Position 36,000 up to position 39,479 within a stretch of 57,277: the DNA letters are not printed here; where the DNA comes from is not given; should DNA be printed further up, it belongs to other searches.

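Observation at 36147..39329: PelD-like c-di-GMP receptor with a probably inactive SDR-like domain and tandem Ig-like repeats predicted to be cytoplasmic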

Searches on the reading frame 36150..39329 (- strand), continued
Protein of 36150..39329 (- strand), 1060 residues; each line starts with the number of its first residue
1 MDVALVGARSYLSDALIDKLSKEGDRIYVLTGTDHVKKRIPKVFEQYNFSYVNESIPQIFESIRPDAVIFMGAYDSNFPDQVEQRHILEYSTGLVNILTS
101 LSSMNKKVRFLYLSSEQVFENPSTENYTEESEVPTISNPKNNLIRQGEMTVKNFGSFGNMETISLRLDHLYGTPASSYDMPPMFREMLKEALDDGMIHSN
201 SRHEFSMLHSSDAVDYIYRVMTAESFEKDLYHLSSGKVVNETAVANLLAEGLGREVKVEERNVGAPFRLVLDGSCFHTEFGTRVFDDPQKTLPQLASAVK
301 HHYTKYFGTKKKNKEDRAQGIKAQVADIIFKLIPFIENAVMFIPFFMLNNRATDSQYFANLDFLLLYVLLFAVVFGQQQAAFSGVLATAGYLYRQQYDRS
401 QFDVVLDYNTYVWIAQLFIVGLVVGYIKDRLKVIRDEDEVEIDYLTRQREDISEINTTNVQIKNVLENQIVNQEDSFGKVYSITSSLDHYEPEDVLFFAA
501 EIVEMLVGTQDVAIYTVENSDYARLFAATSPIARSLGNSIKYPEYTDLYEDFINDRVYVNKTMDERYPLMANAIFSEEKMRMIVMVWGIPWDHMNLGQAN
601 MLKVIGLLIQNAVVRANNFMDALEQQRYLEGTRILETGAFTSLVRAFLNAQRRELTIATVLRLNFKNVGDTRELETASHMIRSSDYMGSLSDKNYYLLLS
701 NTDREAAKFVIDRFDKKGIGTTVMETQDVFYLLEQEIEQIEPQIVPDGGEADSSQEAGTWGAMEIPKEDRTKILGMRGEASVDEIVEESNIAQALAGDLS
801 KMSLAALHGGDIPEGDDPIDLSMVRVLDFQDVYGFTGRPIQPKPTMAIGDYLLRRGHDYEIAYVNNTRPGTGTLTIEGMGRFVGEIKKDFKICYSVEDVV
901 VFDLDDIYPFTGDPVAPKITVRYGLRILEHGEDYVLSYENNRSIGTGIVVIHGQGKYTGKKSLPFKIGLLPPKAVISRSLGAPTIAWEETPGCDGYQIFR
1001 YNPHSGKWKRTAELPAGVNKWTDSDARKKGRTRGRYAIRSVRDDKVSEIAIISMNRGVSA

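Call 19: find_encoding_contigs(protein=P0002, flank=6000, max_places=4)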
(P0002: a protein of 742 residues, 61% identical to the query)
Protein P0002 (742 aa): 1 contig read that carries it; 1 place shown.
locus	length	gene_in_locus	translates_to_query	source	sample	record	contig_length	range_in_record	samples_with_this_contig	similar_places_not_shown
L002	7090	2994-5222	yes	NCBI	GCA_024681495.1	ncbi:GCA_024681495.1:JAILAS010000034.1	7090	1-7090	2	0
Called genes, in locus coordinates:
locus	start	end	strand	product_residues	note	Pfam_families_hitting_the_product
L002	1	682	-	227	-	PF00106:adh_short, PF08659:KR, PF13460:NAD_binding_10 (weak), PF13561:adh_short_C2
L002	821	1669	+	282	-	PF13328:HD_4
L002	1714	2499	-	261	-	-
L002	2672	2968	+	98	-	PF05402:PqqD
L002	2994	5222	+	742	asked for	PF01370:Epimerase, PF04321:RmlD_sub_bind, PF16363:GDP_Man_Dehyd (weak)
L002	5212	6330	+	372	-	-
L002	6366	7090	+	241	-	?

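Call 22: search_solved_structures(query=A1, max_evalue=1, show_alignments=0)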
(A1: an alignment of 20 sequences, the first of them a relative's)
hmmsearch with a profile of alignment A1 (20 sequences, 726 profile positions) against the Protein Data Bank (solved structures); distinct sequences matched with E-value up to 1: 70 (the best 60 are shown).
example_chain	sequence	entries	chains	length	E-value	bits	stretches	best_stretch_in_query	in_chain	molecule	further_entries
3m2p_A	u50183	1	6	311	2.9e-13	52.3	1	2-263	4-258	UDP-N-acetylglucosamine 4-epimerase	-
8rdg_A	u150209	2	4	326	3.2e-12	48.8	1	1-252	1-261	SDR family NAD(P)-dependent oxidoreductase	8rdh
8rdi_A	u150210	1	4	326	6.4e-12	47.9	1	1-252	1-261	SDR family NAD(P)-dependent oxidoreductase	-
6bwl_A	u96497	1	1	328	2.2e-09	39.5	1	1-262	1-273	Pal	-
3sc6_A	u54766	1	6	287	2.4e-09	39.4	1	54-258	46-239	dTDP-4-dehydrorhamnose reductase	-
5y1d_A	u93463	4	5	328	2e-08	36.3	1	4-242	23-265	NAD dependent epimerase/dehydratase family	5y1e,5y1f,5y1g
2hun_A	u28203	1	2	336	3.6e-08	35.5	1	93-293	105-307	336aa long hypothetical dTDP-glucose 4,6-dehydratase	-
2c59_A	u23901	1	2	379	1.1e-07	33.9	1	2-254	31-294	GDP-MANNOSE-3', 5'-EPIMERASE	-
4zrm_A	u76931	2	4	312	1.1e-07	33.8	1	1-287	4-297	UDP-glucose 4-epimerase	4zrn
3icp_A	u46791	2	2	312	1.1e-07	33.8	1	1-252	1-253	NAD-dependent epimerase/dehydratase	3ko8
2c54_A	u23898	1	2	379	1.2e-07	33.8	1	2-254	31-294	GDP-MANNOSE-3', 5'-EPIMERASE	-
2c5e_A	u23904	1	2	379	1.4e-07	33.5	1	2-254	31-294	GDP-MANNOSE-3', 5'-EPIMERASE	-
8sg0_A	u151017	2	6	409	1.6e-07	33.3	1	3-251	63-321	GDP-mannose 3,5-epimerase | GDP-mannose 3,5 epimerase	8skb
2c5a_A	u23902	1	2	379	1.8e-07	33.2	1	2-254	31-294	GDP-MANNOSE-3', 5'-EPIMERASE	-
3ehe_A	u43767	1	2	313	2.3e-07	32.8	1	3-251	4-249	UDP-glucose 4-epimerase (GalE-1)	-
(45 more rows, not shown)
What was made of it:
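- On Extended SDR / NAD-dependent epimerase-dehydratase (PF01370), as an active enzyme: The family profile hits many epimerase structures (call 22).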

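Call 32: search_solved_structures(query=A1, max_evalue=1e-11, show_alignments=2)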
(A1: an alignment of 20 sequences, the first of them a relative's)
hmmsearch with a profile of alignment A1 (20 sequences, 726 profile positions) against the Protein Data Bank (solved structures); distinct sequences matched with E-value up to 1e-11: 3.
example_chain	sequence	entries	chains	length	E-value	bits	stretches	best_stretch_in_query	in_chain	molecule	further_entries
3m2p_A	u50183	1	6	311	2.9e-13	52.3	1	2-263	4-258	UDP-N-acetylglucosamine 4-epimerase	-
8rdg_A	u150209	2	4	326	3.2e-12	48.8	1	1-252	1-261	SDR family NAD(P)-dependent oxidoreductase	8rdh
8rdi_A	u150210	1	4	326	6.4e-12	47.9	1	1-252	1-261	SDR family NAD(P)-dependent oxidoreductase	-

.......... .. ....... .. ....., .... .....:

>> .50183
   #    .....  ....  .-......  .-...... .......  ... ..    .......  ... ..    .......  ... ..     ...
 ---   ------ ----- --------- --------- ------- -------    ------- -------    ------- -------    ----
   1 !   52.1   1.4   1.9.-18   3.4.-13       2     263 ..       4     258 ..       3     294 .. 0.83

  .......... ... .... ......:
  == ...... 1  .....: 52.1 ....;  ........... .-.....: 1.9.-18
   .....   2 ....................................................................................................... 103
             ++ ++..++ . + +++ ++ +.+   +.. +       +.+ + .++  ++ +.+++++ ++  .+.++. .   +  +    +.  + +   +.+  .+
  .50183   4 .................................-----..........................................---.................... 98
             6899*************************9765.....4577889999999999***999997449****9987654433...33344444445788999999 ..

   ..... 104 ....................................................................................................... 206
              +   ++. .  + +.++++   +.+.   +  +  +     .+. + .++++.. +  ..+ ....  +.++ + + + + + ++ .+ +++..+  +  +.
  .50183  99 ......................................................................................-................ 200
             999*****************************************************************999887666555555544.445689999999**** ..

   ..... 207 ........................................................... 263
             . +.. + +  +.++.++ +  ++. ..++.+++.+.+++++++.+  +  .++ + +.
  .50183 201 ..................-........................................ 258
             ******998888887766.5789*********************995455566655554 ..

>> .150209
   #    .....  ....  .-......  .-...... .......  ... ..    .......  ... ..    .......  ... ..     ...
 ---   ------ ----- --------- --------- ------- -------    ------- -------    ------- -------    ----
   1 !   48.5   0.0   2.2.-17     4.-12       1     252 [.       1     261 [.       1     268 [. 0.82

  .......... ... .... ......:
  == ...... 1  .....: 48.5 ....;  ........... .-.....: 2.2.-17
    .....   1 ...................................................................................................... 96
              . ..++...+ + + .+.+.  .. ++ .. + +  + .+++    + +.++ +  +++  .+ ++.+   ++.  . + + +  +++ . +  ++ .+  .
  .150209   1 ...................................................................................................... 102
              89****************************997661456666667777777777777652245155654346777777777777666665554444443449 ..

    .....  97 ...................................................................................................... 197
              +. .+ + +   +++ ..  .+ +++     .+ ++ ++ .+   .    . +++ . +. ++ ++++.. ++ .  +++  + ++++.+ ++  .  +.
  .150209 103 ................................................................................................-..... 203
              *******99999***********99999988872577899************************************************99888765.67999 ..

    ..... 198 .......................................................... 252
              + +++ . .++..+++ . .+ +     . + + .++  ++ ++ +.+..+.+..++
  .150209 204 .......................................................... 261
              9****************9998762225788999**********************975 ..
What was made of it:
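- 38430..39329 (-): Degenerate extended-SDR (epimerase-like) domain, aa 1-300. The family profile matches 3M2P at E 2.9e-13 (calls 22, 32).
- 39291..39314 (-): Degenerate Gly-rich dinucleotide motif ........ (aa 6-13). It aligns to GGTGFLG of 3M2P (call 32).
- On Extended SDR / NAD-dependent epimerase-dehydratase (PF01370), as an active enzyme: GARSYLS aligns to GGTGFLG (call 32).
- Checked: A family profile hits UDP-GlcNAc 4-epimerase 3M2P at E 2.9e-13 (calls 22, 32). The second and third Gly are lost (call 32).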

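Call 42: find_related_loci(query=P0001, collection=genome_contigs, flank=6000)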
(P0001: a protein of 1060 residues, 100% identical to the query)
Query P0001 (1060 aa) in genome_contigs; peptide patterns used: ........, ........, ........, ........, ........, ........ (x = any residue, [..] = any of these).
184 stretches matched a pattern; 136 encode a relative of the query (tblastn E <= 1e-3); the best 80 are kept; 80 distinct loci.
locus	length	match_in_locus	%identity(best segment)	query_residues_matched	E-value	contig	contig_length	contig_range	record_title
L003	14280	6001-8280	61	1-756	0e+0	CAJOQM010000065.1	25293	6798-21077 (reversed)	uncultured Lachnospiraceae bacterium isolate Rumen_Coassembly_mag_962 genome assembly, contig: k87_7590167, whole genome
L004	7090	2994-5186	61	1-734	0e+0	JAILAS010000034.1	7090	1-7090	MAG: Eubacterium sp. isolate RUI539 k141_12768476_flag=1_multi=8.2727_len=7090, whole genome shotgun sequence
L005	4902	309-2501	52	1-729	0e+0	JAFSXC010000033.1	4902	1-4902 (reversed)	MAG: Lachnospiraceae bacterium isolate RGIG3553 Goat_Rumen.Co__c867705, whole genome shotgun sequence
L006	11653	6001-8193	51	1-729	0e+0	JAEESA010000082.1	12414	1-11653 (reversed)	MAG: Lachnospiraceae bacterium isolate Tb.RUG.371 NODE_23547_length_12414_cov_0.630260, whole genome shotgun sequence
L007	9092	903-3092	52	1-729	0e+0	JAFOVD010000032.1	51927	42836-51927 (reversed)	MAG: Lachnospiraceae bacterium isolate RGIG827 Dairy_cattle_Omasum.Co__c1675461, whole genome shotgun sequence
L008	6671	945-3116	51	1-725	0e+0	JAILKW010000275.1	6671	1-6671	MAG: Lachnospiraceae bacterium isolate RUI212 k141_8695361_flag=1_multi=12.0000_len=6671, whole genome shotgun sequence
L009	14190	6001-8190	51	1-729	0e+0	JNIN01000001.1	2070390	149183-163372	Lachnospiraceae bacterium AC2012 P155DRAFT_scf7180000000006_quiver_dupTrim_3985.1_C, whole genome shotgun sequence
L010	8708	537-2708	52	1-725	0e+0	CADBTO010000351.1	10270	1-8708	MAG: uncultured Lachnospiraceae bacterium isolate RUG14282 genome assembly, contig: RUG14282_asm_351, whole genome shotg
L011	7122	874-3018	50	1-718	0e+0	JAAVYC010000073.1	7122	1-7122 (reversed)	MAG: Lachnospiraceae bacterium isolate ABMPRH_280_0 k141_550404, whole genome shotgun sequence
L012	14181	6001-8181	48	1-725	0e+0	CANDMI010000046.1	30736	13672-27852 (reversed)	MAG TPA_asm: uncultured Eubacterium sp. isolate ERR6760117_bin.66_metawrap_v1.3_MAG genome assembly, contig: ERZ12802734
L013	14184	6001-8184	48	1-725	0e+0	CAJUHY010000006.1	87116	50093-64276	MAG TPA_asm: uncultured Lachnospiraceae bacterium isolate MGBC140115 genome assembly, contig: MGBC140115.6, whole genome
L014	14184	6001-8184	49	1-725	0e+0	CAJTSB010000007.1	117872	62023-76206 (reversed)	MAG TPA_asm: uncultured Lachnospiraceae bacterium isolate MGBC111479 genome assembly, contig: MGBC111479.7, whole genome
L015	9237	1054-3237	48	1-725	0e+0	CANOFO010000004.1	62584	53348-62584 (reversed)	MAG TPA_asm: uncultured Lachnospiraceae bacterium isolate SRR13921779_bin.8_metawrap_v1.3_MAG genome assembly, contig: N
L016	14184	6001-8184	48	1-725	0e+0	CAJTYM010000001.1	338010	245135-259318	MAG TPA_asm: uncultured Lachnospiraceae bacterium isolate MGBC122324 genome assembly, contig: MGBC122324.1, whole genome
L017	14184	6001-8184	48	1-725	0e+0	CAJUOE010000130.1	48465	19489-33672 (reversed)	MAG TPA_asm: uncultured Lachnospiraceae bacterium isolate MGBC161624 genome assembly, contig: MGBC161624.130, whole geno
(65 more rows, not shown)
